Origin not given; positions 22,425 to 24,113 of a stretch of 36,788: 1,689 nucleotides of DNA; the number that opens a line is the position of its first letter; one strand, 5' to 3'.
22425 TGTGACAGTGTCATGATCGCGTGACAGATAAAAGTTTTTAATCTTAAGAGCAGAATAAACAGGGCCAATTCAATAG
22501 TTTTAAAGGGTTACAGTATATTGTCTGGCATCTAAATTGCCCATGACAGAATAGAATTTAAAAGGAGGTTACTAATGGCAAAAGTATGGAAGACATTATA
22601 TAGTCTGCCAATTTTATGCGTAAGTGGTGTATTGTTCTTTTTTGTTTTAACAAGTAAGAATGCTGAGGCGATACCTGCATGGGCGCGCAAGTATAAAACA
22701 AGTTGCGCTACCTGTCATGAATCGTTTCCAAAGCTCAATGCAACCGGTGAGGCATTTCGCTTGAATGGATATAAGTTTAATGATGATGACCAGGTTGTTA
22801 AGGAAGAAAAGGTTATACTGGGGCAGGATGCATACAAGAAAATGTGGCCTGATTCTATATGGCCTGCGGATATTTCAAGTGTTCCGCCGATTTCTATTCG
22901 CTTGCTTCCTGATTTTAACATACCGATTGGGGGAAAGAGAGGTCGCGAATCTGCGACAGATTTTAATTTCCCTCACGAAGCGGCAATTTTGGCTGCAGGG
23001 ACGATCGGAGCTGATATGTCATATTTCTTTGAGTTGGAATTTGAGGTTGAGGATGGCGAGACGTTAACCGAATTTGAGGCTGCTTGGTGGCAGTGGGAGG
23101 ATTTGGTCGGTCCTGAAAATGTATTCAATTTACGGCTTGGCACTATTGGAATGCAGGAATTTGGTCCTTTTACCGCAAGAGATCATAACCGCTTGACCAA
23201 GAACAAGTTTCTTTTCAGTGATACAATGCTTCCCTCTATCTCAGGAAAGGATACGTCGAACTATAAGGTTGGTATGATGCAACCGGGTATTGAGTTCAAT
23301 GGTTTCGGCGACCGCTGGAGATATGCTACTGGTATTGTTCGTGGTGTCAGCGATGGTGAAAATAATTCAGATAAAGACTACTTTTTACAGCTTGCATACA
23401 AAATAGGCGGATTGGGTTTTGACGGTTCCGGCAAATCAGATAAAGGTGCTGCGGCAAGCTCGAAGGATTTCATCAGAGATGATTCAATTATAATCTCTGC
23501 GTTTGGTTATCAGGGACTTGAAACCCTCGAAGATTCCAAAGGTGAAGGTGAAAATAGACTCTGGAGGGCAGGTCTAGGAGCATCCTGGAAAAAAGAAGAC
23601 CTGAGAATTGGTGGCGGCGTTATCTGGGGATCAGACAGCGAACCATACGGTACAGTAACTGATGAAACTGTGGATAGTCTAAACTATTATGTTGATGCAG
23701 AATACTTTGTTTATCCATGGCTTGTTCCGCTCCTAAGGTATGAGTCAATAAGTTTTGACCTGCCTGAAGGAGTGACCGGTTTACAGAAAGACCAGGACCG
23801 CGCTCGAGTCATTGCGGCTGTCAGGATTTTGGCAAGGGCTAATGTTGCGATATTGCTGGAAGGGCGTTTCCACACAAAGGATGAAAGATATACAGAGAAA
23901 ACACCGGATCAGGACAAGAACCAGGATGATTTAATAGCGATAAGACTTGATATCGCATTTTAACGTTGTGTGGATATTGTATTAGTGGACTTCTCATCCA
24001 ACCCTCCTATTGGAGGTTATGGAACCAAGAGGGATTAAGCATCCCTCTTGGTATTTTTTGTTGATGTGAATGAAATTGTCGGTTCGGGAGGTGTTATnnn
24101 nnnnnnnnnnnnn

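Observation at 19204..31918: Candidate Fe(II)/metal-oxidation or electron-uptake pathway: Cyc2-like porin-cytochrome, cupredoxins, cytochromes c and a Qrc/ACIII-like quinone module under sigma-54 control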

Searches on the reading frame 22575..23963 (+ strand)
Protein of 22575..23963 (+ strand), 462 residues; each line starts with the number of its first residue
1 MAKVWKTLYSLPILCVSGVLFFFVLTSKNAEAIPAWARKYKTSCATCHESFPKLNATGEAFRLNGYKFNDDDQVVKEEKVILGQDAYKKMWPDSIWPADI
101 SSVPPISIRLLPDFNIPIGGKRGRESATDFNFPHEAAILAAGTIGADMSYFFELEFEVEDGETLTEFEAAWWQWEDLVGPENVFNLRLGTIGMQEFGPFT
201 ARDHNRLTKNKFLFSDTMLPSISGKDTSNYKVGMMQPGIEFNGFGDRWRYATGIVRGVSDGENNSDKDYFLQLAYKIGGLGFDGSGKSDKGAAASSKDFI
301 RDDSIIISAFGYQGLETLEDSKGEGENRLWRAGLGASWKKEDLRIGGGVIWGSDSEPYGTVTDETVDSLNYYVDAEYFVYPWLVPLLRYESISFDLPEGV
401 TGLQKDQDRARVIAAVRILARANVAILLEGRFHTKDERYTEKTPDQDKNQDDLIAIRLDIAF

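Call 4: search_protein_families(library=pfam, proteins=[window:22575-23963:+], max_evalue=0.01)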
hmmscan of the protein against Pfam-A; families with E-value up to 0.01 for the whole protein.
window:22575-23963:+ (462 aa): 0 families

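Call 5: search_protein_families(library=ncbifam, proteins=[window:22575-23963:+], max_evalue=0.01)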
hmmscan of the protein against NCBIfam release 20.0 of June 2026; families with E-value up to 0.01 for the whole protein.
window:22575-23963:+ (462 aa): 0 families

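Call 11: find_homologous_proteins(query=window:22575-23963:+, max_evalue=0.001)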
Query window:22575-23963:+ (462 aa): 321 proteins with E <= 0.001 among 8000 candidates; the best 120 are listed.
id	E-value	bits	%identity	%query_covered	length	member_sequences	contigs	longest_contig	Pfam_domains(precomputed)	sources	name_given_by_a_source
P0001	0.0e+0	1070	100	100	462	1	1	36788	-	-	-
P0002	5.6e-186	637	61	97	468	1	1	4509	-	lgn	-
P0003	4.4e-179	614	59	97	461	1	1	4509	-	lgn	-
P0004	7.3e-154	531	52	94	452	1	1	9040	-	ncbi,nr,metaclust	ncbi:MAG: hypothetical protein A2Z34_03535 [Planctomycetes bacterium RBG_16_59_8]|nr:MAG: hypothetic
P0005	1.1e-148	514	50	97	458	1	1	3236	-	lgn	-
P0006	5.0e-141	489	50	98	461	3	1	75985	-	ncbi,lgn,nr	ncbi:MAG TPA: hypothetical protein VNM22_18420 [Candidatus Limnocylindrales bacterium]|nr:hypothetic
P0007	4.6e-140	486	49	97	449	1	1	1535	-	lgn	-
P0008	5.8e-140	485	48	97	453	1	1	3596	-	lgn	-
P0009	8.4e-139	481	48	100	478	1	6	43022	-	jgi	jgi:hypothetical protein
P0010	6.0e-137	475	47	100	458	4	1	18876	-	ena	-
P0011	6.2e-136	472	48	97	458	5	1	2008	-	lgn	-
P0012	4.7e-135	469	48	100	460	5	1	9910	-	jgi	jgi:hypothetical protein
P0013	1.4e-134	467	46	100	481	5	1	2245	-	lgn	-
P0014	8.7e-134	465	49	97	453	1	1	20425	-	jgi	jgi:hypothetical protein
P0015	2.5e-129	450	45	98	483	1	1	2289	-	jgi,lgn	-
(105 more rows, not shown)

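Call 17: find_encoding_contigs(protein=P0006, flank=10000, max_places=2)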
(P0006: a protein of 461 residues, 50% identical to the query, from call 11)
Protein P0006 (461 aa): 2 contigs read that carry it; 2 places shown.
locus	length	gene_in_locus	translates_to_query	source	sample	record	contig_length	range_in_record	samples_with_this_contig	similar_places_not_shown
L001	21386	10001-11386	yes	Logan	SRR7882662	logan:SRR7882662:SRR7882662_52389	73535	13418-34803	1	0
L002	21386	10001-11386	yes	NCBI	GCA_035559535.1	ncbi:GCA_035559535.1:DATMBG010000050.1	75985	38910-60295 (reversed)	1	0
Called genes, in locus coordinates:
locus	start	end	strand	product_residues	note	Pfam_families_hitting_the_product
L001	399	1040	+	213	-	PF00300:His_Phos_1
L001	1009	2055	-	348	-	PF00579:tRNA-synt_1b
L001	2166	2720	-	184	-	PF00117:GATase, PF07722:Peptidase_C26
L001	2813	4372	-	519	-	PF04715:, PF00425:Chorismate_bind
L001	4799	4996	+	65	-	-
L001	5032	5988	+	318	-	PF01112:Asparaginase_2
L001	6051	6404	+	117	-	-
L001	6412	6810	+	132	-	-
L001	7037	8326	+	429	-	PF03952:Enolase_N, PF00113:Enolase_C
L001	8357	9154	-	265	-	PF13490:zf-HC2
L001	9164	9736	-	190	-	PF04542:Sigma70_r2, PF22029:PhyR_sigma2 (weak), PF08281:Sigma70_r4_2, PF04545:Sigma70_r4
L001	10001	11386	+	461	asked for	-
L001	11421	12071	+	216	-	-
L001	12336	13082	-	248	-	PF00590:TP_methylase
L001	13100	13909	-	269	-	PF00590:TP_methylase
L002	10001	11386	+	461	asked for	-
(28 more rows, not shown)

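Call 18: find_encoding_contigs(protein=P0004, flank=10000, max_places=1)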
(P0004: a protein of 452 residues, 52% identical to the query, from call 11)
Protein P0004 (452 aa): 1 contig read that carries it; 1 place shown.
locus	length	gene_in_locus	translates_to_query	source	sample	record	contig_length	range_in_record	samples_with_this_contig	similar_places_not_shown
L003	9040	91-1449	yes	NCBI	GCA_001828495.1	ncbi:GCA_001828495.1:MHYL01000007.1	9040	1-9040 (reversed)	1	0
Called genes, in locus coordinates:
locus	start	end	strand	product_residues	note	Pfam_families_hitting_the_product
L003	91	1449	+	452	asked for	-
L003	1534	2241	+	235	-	-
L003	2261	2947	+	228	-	PF00034:Cytochrom_C (weak), PF13442:Cytochrome_CBB3 (faint)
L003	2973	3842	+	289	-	PF01145:Band_7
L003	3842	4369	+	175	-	PF02085:Cytochrom_CIII (faint), PF14537:Cytochrom_c3_2 (faint), PF14522:Cytochrome_C7 (weak)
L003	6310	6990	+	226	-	PF12797:Fer4_2 (faint), PF12837:Fer4_6 (faint), PF13534:Fer4_17 (faint), PF13237:Fer4_10 (weak), PF13247:Fer4_11, PF12838:Fer4_7 (weak), PF13187:Fer4_9 (weak)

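Call 19: find_encoding_contigs(protein=P0002, flank=10000, max_places=1)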
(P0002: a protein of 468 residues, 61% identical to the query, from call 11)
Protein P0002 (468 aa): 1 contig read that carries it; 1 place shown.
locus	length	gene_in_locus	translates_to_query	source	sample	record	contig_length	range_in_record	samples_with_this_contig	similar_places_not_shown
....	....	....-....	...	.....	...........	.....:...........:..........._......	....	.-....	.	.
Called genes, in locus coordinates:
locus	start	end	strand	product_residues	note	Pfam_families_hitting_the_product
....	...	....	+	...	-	-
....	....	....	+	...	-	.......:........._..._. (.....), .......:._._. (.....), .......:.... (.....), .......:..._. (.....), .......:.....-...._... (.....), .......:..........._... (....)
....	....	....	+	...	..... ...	-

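Call 20: find_encoding_contigs(protein=P0009, flank=10000, max_places=1)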
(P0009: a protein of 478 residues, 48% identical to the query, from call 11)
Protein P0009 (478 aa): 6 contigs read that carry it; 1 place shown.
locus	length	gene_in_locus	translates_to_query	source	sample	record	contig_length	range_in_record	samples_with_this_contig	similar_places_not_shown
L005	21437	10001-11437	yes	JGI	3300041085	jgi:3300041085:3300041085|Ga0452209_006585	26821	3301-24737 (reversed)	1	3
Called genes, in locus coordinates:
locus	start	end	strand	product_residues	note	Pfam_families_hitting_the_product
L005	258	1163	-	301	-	PF13814:Replic_Relax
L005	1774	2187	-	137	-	PF13730:HTH_36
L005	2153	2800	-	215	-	-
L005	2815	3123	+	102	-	-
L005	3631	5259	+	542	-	PF19830:DUF6311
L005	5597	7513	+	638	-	PF25323:6TM_PilS, PF08448:PAS_4, PF13426:PAS_9 (weak), PF00512:HisKA, PF02518:HATPase_c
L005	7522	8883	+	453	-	PF00072:Response_reg, PF00158:Sigma54_activat, PF14532:Sigma54_activ_2, PF07728:AAA_5 (weak), PF25601:AAA_lid_14, PF02954:HTH_8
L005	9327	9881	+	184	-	-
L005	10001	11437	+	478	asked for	-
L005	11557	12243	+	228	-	PF00127:Copper-bind (weak), PF22904:NOMO1-like_2nd (weak), PF14686:fn3_3 (faint)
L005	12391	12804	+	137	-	-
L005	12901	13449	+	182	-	PF00355:Rieske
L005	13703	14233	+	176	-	PF00033:Cytochrome_B, PF13631:Cytochrom_B_N_2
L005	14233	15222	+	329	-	-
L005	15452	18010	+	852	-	PF13442:Cytochrome_CBB3 (faint), PF14522:Cytochrome_C7 (faint), PF22113:Mtrc-MtrF_II-IV_dom (faint), PF00034:Cytochrom_C (weak)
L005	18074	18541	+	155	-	PF00037:Fer4 (faint), PF12797:Fer4_2 (faint), PF12837:Fer4_6 (faint), PF13183:Fer4_8 (faint), PF14697:Fer4_21, PF12838:Fer4_7 (weak), PF13187:Fer4_9 (weak), PF12838:Fer4_7 (weak), +3 more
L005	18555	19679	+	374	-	-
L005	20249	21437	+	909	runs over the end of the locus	PF01564:Spermine_synth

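Call 21: find_related_loci(query=A1, collection=genome_contigs, flank=10000)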
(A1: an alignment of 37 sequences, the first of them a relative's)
Query A1 (462 aa) in genome_contigs; peptide patterns used: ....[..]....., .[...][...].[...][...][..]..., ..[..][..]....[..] (x = any residue, [..] = any of these).
599 stretches matched a pattern (row limit reached: there are more); 545 encode a relative of the query (tblastn E <= 1e-3); the best 80 are kept; 80 distinct loci.
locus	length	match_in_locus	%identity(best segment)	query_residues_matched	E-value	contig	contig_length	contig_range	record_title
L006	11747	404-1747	44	15-462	2e-119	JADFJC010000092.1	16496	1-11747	MAG: Planctomycetota bacterium isolate B3T3L8 B3T3L8_NODE866, whole genome shotgun sequence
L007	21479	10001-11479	41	15-462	9e-116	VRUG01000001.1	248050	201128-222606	MAG: Planctomycetota bacterium isolate MohnsGC08_bin181 NODE_1_length_248050_cov_16.503281, whole genome shotgun sequenc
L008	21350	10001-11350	44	24-438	7e-114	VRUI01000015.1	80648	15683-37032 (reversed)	MAG: Planctomycetota bacterium isolate MohnsGC08_bin187 NODE_15_length_80648_cov_48.014881, whole genome shotgun sequenc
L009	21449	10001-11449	42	15-450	7e-113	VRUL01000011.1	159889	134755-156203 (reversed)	MAG: Planctomycetota bacterium isolate MohnsGC08_bin191 NODE_11_length_159889_cov_45.317310, whole genome shotgun sequen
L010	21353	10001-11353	43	12-462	2e-104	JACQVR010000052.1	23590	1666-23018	MAG: Planctomycetota bacterium isolate NC_groundwater_1468_Ag_S-0.65um_64_35 S_p65_S5_coassembly_k141_1760867, whole gen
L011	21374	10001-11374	40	14-441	7e-104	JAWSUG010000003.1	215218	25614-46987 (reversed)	MAG: Desulfobulbaceae bacterium isolate B4G8CH4-05 NODE_3_length_215218_cov_14.172375, whole genome shotgun sequence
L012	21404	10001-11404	40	18-462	7e-103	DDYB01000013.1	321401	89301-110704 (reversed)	MAG TPA_asm: Desulfobacteraceae bacterium UBA2245 UBA2245_contig_215, whole genome shotgun sequence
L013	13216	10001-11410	39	13-458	9e-100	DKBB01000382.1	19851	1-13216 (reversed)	MAG TPA_asm: Acidobacteria bacterium UBA6911 UBA6911_contig_15315, whole genome shotgun sequence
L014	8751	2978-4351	39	3-434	3e-96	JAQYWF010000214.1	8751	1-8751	MAG: Desulfosarcina sp. isolate Hel50_75_bin69 k141_70243_length_8751_cov_26.6619, whole genome shotgun sequence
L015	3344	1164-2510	40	13-462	2e-89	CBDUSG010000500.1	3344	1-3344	MAG TPA_asm: uncultured bacterium isolate SRR22302348_concoct_115 genome assembly, contig: ERZ25073597.22349, whole geno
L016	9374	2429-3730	40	14-462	1e-87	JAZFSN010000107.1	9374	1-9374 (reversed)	MAG: Thermodesulfovibrionia bacterium isolate BS2bin.1 BS2bin.1_107, whole genome shotgun sequence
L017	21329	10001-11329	38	19-462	9e-87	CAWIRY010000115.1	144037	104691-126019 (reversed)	MAG: uncultured delta proteobacterium isolate MFD03323.bin.1.124 genome assembly, contig: contig_36007, whole genome sho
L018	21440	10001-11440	34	11-462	8e-83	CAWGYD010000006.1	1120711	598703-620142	MAG: uncultured delta proteobacterium isolate MFD01721.bin.2.120 genome assembly, contig: contig_3817, whole genome shot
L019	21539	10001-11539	35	11-462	8e-82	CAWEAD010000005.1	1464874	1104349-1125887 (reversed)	MAG: uncultured delta proteobacterium isolate MFD05684.bin.1.22 genome assembly, contig: contig_16785, whole genome shot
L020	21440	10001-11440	35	28-462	6e-78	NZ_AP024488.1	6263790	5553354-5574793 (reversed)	Desulfoluna limicola strain ASN36 chromosome, complete genome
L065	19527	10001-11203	33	10-429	3e-56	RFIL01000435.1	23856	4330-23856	MAG: Calditrichaeota bacterium isolate J075 k99_661405, whole genome shotgun sequence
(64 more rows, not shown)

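Call 22: predict_structure(alignment_id=A1)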
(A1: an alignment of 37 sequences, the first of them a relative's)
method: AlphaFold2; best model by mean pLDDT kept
length: 462 residues; sequences in the alignment: 37
mean_pLDDT: 73.0   pTM: 0.75
mean pLDDT of the five models: 73.0, 72.3, 71.7, 70.6, 69.5
residues with pLDDT >= 90: 113; 70-90: 193; 50-70: 67; < 50: 89
segments of 3 or more residues with pLDDT < 50: 28-103, 288-299
pLDDT, mean of each block of 10 residues (from residue 1): 66 82 57 36 36 41 37 31 35 33 62 88 69 81 71 80 77 85 87 81 83 83 60 77 86 81 72 89 57 39 87 84 84 94 92 89 91 89 88 91 86 91 84 86 67 91 72
secondary structure, 60 per line:
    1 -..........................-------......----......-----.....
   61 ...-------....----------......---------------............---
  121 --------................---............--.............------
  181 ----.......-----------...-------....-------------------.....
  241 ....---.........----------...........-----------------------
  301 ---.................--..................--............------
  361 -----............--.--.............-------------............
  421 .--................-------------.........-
elements in order: H2-27 H35-40 H45-50 H56-63 H71-74 H85-90 E106-117 E129-144 E148-159 E162-174 E185-191 H213-216 E236-244 E248-256 E267-277 E304-320 E323-340 E343-354 E366-377 E383-395 E409-421 E424-436 E453-461

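Call 26: fold_search(model_id=the predicted structure, library=pdb)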
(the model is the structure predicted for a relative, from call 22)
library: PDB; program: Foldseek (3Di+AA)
matches with E <= 10: 907; with E <= 0.001: 249
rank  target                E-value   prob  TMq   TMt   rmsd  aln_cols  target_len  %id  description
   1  6ehb_C                2.1e-12  1.00  0.46  0.65   6.0       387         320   12  OmpU, an outer membrane protein, of Vibrio cholerae (released 2018-04-25)
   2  3a2s_X                2.1e-12  1.00  0.44  0.57   7.7       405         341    9  Crystal Structure of outer membrane protein PorB from Neisseria meningitidis in complex with sucrose (released 2010-04-07)
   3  6ehb_B                2.7e-12  1.00  0.47  0.65   5.9       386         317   12  OmpU, an outer membrane protein, of Vibrio cholerae (released 2018-04-25)
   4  4kr8_C                3.6e-12  1.00  0.47  0.61   7.2       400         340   14  Salmonella typhi OmpF complex with Daunomycin (released 2014-05-28)
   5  4d64_A                5.5e-12  1.00  0.50  0.64   6.4       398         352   10  Structure of porin Omp-Pst1 from P. stuartii; the crystallographic symmetry generates a dimer of trimers. (released 2016-03-09)
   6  4d65_A                6.5e-12  1.00  0.49  0.64   6.6       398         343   12  Structure of porin Omp-Pst2 from P. stuartii; the asymmetric unit contains a dimer of trimers. (released 2016-03-09)
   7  5o78_A                6.8e-12  1.00  0.50  0.67   6.6       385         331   12  Crystal structure of Omp35 from Enterobacter aerogenes (released 2018-06-20)
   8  6ehb_A                1.1e-11  1.00  0.47  0.65   5.9       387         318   12  OmpU, an outer membrane protein, of Vibrio cholerae (released 2018-04-25)
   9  4kr8_A                1.2e-11  1.00  0.49  0.64   6.5       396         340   14  Salmonella typhi OmpF complex with Daunomycin (released 2014-05-28)
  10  6ehc_A                1.2e-11  1.00  0.46  0.66   7.6       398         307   13  OmpUdeltaN (N-terminus deletion mutant of OmpU), outer membrane protein of Vibrio cholerae (released 2018-04-25)
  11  4kra_C                1.5e-11  1.00  0.49  0.64   6.7       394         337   14  Salmonella typhi OmpF complex with Ciprofloxacin (released 2014-05-28)
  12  7de8                  1.5e-11  1.00  0.45  0.58   7.6       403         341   10  Crystal Structure of outer membrane protein PorB with G103K mutations from Neisseria meningitidis W135 (released 2021-03-31)
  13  6ehe                  3.9e-11  1.00  0.46  0.67   7.2       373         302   10  OmpTdeltaL8 (loop L8 deletion mutant of OmpT), an outer membrane protein of Vibrio cholerae (released 2018-04-25)
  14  3wi5                  6.3e-11  1.00  0.45  0.62   7.7       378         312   10  Crystal structure of the Loop 7 mutant PorB from Neisseria meningitidis serogroup B (released 2014-01-01)
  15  5o77                  7.0e-11  1.00  0.52  0.69   5.4       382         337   13  Klebsiella pneumoniae OmpK35 (released 2018-06-20)
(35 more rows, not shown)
